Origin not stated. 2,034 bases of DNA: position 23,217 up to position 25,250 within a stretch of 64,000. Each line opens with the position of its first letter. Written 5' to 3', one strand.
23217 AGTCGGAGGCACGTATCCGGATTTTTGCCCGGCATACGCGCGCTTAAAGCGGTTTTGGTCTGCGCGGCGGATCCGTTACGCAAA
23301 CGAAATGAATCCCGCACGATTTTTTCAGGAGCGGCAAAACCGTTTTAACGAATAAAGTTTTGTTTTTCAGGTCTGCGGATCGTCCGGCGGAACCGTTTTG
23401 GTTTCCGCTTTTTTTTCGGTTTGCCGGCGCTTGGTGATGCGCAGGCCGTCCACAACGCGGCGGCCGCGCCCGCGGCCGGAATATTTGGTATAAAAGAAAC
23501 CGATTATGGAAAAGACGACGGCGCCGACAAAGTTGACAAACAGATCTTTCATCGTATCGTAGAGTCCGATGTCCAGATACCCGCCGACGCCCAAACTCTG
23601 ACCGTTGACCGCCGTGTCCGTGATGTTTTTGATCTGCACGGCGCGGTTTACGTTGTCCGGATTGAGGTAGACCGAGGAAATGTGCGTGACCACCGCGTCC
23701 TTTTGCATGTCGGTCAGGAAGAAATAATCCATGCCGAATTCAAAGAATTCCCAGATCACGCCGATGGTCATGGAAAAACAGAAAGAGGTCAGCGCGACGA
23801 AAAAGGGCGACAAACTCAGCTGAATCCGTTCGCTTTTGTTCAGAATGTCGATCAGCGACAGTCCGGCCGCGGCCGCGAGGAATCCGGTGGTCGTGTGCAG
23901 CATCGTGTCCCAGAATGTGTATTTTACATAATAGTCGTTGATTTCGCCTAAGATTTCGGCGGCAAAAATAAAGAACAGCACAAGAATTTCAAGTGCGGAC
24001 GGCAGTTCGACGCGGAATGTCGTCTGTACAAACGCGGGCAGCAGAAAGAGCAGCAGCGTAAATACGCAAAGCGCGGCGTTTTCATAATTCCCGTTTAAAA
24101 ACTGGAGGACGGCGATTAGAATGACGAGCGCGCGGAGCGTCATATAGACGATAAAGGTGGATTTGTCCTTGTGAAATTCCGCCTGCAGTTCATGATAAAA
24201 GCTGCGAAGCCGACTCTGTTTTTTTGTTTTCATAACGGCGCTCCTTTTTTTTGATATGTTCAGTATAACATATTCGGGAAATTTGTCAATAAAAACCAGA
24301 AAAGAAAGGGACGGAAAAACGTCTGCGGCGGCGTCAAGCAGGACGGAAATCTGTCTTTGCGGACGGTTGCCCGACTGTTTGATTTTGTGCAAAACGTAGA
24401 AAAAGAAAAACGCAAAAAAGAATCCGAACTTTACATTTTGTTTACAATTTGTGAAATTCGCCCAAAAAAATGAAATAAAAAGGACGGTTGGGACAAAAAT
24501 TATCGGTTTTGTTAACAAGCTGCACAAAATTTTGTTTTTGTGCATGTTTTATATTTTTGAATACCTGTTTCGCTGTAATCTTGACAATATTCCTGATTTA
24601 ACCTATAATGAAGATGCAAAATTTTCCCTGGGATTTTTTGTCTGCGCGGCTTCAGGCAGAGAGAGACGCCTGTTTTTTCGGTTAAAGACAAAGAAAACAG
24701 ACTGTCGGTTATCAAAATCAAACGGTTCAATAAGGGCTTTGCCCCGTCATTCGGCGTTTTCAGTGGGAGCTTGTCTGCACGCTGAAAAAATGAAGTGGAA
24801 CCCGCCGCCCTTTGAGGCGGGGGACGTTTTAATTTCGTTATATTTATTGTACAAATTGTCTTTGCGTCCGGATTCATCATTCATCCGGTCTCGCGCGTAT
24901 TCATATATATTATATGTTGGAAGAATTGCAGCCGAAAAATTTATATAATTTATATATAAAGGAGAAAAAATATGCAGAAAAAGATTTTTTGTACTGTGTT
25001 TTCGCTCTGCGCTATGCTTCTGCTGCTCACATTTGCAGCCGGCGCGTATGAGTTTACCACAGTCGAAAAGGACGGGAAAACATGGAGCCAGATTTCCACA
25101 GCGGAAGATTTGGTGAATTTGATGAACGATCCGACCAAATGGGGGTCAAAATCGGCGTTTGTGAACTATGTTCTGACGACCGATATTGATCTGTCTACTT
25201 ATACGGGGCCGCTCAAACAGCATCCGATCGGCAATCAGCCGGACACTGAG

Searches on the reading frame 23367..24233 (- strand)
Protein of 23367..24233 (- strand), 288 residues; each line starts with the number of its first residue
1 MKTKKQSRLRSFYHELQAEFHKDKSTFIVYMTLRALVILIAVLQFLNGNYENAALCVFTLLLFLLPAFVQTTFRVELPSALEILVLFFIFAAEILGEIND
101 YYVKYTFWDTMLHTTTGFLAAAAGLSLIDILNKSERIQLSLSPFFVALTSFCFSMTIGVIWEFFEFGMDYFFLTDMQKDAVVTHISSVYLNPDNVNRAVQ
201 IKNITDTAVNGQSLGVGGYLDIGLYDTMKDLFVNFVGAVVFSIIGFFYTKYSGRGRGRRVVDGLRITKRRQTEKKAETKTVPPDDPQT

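Call 10: search_protein_families(library=pfam, proteins=[window:23367-24233:-])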
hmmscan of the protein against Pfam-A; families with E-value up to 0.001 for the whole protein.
window:23367-24233:- (288 aa): 0 families

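Call 29: find_encoding_contigs(protein=window:23367-24233:-, flank=3000, max_places=10)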
Protein window:23367-24233:- (288 aa): 3 contigs read that carry it; 2 places shown.
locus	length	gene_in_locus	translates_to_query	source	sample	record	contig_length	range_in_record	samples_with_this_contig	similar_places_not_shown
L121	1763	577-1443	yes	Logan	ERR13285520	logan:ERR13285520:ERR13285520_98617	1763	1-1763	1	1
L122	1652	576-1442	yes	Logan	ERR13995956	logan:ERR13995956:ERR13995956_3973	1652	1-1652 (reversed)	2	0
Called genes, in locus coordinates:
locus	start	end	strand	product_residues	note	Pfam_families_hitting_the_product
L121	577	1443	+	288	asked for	PF09997:DUF2238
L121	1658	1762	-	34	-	?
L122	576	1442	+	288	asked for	PF09997:DUF2238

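Call 36: find_homologous_proteins(query=window:23367-24233:-, max_evalue=1e-20)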
Query window:23367-24233:- (288 aa): 8000 proteins with E <= 1e-20 among 8000 candidates; the best 120 are listed.
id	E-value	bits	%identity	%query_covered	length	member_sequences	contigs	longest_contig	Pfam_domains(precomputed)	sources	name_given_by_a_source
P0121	5.8e-174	595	97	97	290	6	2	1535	PF09997.15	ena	-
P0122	1.4e-173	594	93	100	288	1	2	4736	PF09997.15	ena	-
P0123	9.4e-165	565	100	90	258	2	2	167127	PF09997.15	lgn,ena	-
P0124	9.5e-162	555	87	99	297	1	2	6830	PF09997.15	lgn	-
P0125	1.4e-161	554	87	99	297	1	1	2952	PF09997.15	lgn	-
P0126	1.2e-160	551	87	99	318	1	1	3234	PF09997.15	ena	-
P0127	4.0e-160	549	87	99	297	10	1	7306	PF09997.15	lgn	-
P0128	1.8e-144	498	78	100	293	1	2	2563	PF09997.15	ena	-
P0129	1.8e-128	446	76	90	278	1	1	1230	PF09997.15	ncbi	-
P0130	1.6e-125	436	71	96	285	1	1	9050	PF09997.15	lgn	-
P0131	4.3e-123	428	72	93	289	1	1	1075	PF09997.15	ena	-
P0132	5.8e-123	428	70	94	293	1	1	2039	PF09997.15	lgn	-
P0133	5.9e-123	428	71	93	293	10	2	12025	PF09997.15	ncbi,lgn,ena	-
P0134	1.0e-122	427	71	92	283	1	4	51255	PF09997.15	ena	-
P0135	1.0e-121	424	72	89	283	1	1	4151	PF09997.15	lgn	-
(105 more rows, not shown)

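Call 37: find_encoding_contigs(protein=P0122, flank=6000, max_places=4)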
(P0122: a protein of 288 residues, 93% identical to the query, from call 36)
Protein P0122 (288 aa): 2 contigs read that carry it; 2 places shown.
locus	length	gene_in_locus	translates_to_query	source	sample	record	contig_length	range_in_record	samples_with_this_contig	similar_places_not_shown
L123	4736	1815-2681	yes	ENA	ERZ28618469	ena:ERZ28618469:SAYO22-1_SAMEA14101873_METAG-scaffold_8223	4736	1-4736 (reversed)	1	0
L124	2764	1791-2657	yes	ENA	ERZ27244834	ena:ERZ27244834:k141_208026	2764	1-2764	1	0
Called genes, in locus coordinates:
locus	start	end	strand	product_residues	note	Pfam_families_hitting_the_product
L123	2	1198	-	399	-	?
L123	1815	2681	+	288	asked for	PF09997:DUF2238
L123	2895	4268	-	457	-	PF07833:Cu_amine_oxidN1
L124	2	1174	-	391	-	?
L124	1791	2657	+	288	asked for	PF09997:DUF2238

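Call 38: find_encoding_contigs(protein=P0124, flank=6000, max_places=4)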
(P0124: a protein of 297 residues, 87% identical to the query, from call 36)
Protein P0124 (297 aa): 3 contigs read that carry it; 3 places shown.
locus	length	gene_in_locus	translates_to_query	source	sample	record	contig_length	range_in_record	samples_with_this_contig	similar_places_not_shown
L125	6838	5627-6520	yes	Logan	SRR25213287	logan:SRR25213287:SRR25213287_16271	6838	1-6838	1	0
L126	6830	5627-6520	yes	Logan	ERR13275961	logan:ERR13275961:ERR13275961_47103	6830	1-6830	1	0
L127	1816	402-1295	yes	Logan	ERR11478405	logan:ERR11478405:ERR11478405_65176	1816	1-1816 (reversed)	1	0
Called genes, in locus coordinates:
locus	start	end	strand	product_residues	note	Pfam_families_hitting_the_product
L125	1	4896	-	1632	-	?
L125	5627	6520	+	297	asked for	PF09997:DUF2238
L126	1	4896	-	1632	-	?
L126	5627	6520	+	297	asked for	PF09997:DUF2238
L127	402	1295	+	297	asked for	PF09997:DUF2238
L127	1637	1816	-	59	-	?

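Call 39: find_encoding_contigs(protein=P0127, flank=6000, max_places=4)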
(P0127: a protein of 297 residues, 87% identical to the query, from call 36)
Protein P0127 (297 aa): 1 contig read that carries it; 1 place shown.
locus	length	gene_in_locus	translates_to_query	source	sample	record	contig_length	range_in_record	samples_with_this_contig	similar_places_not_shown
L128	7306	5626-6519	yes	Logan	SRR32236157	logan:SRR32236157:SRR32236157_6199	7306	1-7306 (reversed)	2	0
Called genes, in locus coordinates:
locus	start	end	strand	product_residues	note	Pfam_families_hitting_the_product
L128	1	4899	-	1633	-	?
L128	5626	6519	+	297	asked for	PF09997:DUF2238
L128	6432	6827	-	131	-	-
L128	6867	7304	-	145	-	?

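Call 40: find_encoding_contigs(protein=P0123, flank=6000, max_places=4)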
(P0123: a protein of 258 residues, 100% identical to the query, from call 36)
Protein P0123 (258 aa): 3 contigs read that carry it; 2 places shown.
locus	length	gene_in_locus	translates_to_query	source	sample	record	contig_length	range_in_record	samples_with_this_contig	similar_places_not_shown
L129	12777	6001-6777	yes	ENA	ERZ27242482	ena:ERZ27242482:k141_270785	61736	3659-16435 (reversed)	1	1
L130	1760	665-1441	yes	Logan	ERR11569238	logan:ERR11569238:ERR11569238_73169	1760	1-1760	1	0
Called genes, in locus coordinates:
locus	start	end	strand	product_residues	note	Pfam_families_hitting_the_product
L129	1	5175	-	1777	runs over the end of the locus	PF09479:Flg_new, PF07833:Cu_amine_oxidN1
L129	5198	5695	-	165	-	-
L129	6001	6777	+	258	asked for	PF09997:DUF2238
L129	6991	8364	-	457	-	PF07833:Cu_amine_oxidN1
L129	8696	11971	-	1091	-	PF00395:SLH (faint)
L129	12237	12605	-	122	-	PF01325:Fe_dep_repress, PF12802:MarR_2 (faint), PF02742:Fe_dep_repr_C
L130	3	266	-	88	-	?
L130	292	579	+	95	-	-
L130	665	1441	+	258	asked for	PF09997:DUF2238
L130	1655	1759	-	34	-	?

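Call 43: find_encoding_contigs(protein=P0128, flank=4000, max_places=3)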
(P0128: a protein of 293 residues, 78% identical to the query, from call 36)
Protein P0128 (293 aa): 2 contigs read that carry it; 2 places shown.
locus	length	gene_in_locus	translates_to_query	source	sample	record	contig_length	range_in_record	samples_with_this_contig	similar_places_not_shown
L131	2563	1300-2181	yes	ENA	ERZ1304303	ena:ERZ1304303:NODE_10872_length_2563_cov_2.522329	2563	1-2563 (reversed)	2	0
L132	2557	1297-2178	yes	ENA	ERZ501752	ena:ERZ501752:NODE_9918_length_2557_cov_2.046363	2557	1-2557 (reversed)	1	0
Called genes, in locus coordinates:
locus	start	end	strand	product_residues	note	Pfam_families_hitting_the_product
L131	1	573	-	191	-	?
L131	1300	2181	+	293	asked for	PF09997:DUF2238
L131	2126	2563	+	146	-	?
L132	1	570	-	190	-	?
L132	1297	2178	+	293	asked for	PF09997:DUF2238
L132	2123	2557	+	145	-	?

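Call 44: find_encoding_contigs(protein=P0130, flank=4000, max_places=3)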
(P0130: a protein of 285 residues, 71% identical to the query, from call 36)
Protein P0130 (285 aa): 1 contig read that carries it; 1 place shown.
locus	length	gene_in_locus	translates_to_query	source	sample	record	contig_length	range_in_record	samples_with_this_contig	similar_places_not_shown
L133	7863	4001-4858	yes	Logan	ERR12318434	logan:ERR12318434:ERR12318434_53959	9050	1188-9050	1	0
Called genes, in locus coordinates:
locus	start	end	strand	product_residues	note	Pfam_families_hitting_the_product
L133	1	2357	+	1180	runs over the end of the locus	?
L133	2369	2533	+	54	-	-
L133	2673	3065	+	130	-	PF01475:FUR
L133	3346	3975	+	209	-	-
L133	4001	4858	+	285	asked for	PF09997:DUF2238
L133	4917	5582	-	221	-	PF03853:YjeF_N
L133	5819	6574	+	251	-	PF00497:SBP_bac_3, PF10613:Lig_chan-Glu_bd (faint), PF12974:Phosphonate-bd (weak)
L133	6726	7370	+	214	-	PF00528:BPD_transp_1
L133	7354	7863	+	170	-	?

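Call 45: find_encoding_contigs(protein=P0134, flank=4000, max_places=3)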
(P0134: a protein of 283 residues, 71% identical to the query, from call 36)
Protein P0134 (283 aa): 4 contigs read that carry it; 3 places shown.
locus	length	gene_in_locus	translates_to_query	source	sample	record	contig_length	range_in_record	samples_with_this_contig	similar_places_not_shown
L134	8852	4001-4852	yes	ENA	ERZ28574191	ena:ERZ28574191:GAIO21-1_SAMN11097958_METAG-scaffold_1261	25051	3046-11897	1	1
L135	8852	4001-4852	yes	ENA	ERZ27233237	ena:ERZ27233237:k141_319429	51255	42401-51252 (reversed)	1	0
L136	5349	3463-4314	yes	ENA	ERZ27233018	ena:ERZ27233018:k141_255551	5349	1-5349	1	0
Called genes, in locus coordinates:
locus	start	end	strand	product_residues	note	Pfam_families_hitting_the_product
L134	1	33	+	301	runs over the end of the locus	PF00795:CN_hydrolase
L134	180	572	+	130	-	-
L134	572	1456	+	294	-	PF01678:DAP_epimerase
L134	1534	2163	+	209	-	-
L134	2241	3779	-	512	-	-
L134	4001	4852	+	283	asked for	PF09997:DUF2238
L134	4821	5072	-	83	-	-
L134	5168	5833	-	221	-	PF03853:YjeF_N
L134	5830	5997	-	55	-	-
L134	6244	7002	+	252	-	PF10613:Lig_chan-Glu_bd (weak), PF00497:SBP_bac_3, PF09084:NMT1 (faint), PF12974:Phosphonate-bd (weak)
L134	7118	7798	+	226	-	PF00528:BPD_transp_1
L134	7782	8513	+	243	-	PF09818:ABC_ATPase (faint), PF00005:ABC_tran, PF02463:SMC_N, PF13304:AAA_21 (weak)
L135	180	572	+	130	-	-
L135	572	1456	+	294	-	PF01678:DAP_epimerase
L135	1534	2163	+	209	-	-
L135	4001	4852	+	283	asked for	PF09997:DUF2238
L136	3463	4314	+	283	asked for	PF09997:DUF2238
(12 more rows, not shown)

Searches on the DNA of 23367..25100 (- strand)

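Call 4: search_rna_families(source=window, start=24200, end=25100, threshold=evalue, max_evalue=10, show_alignments=3)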
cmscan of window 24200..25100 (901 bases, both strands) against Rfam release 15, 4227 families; matches with E-value up to 10: 9.
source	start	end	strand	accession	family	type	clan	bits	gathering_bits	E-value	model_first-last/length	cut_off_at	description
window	24348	24517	+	RF04088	MIR812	Gene; miRNA;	-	26.2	80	1.1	1-205/205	no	MIR812 microRNA precursor family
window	24469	24554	-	RF00242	ctRNA_pT181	Gene; antisense;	-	20.8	56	6.1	1-94/94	no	ctRNA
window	24463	24573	+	RF01459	rliE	Gene; sRNA;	-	16.2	90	5.9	1-222/222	no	Listeria sRNA rliE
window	24401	24436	+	RF01496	Afu_182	Gene; sRNA;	-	16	65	2.6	1-195/195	no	A. fumigatus sRNA Afu_182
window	24224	24324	+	RF03566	mir-4875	Gene; miRNA;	-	15.3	90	8.9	1-73/73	no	mir-4875 microRNA precursor family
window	24550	24636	+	RF01506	Afu_294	Gene; snRNA; snoRNA; CD-box;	-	15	43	4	1-83/83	no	A. fumigatus snoRNA Afu_294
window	24547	24582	-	RF02699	Avashort_thermometer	Cis-reg; thermoregulator;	-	14.5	88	8.2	1-59/59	no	Avashort 5' UTR thermometer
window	24866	24882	-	RF01138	sR23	Gene; snRNA; snoRNA; CD-box;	-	11.3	45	5.2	1-54/54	no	Small nucleolar RNA sR23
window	24200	24260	-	RF01675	CrcZ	Gene; sRNA;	-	9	95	6.7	1-89/398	3'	Pseudomonas sRNA CrcZ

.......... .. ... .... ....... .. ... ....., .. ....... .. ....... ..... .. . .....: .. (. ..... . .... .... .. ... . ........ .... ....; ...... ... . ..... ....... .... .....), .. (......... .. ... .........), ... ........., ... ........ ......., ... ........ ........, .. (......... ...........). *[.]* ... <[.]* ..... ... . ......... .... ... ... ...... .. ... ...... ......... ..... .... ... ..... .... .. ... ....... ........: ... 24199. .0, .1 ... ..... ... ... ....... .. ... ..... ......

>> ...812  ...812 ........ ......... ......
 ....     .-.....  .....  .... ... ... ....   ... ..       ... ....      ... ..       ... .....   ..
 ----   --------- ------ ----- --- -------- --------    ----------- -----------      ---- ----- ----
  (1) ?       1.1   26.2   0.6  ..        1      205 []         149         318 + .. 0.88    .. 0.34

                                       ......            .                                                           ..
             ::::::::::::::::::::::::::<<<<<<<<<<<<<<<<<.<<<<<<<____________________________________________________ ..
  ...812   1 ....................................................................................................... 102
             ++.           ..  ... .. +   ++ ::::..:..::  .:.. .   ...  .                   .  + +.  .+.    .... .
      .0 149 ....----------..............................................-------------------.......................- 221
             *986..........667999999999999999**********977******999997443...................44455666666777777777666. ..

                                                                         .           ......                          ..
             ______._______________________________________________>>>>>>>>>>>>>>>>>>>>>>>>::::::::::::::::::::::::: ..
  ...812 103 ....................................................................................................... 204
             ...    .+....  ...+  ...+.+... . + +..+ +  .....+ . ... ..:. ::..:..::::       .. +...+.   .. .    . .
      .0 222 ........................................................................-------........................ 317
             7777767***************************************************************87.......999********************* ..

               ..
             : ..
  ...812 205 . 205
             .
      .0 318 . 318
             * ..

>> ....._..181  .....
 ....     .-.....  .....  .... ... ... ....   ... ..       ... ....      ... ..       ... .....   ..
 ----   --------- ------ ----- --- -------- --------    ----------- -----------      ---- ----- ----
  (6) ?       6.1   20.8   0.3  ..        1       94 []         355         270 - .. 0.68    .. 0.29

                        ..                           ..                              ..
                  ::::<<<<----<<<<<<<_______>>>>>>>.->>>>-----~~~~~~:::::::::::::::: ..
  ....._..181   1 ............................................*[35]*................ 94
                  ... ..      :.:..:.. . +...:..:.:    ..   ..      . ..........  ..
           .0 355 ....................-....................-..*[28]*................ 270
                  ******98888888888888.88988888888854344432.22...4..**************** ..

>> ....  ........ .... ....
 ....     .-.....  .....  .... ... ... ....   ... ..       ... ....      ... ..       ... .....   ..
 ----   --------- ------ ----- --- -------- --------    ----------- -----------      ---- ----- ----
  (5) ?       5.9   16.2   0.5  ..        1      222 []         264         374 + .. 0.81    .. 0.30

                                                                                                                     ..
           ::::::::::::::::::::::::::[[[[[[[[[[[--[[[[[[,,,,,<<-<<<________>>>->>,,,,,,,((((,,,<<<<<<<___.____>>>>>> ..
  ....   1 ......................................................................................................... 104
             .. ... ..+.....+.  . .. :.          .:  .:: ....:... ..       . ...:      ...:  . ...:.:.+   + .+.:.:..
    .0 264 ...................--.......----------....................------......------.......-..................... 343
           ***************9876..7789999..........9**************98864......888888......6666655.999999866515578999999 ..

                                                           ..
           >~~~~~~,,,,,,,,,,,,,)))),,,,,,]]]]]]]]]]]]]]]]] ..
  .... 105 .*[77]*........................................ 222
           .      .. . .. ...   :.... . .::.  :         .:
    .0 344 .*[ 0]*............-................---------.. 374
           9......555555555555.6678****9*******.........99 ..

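Call 78: search_rna_families(sources=[L123, L125, L128, L131, L129], threshold=gathering)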
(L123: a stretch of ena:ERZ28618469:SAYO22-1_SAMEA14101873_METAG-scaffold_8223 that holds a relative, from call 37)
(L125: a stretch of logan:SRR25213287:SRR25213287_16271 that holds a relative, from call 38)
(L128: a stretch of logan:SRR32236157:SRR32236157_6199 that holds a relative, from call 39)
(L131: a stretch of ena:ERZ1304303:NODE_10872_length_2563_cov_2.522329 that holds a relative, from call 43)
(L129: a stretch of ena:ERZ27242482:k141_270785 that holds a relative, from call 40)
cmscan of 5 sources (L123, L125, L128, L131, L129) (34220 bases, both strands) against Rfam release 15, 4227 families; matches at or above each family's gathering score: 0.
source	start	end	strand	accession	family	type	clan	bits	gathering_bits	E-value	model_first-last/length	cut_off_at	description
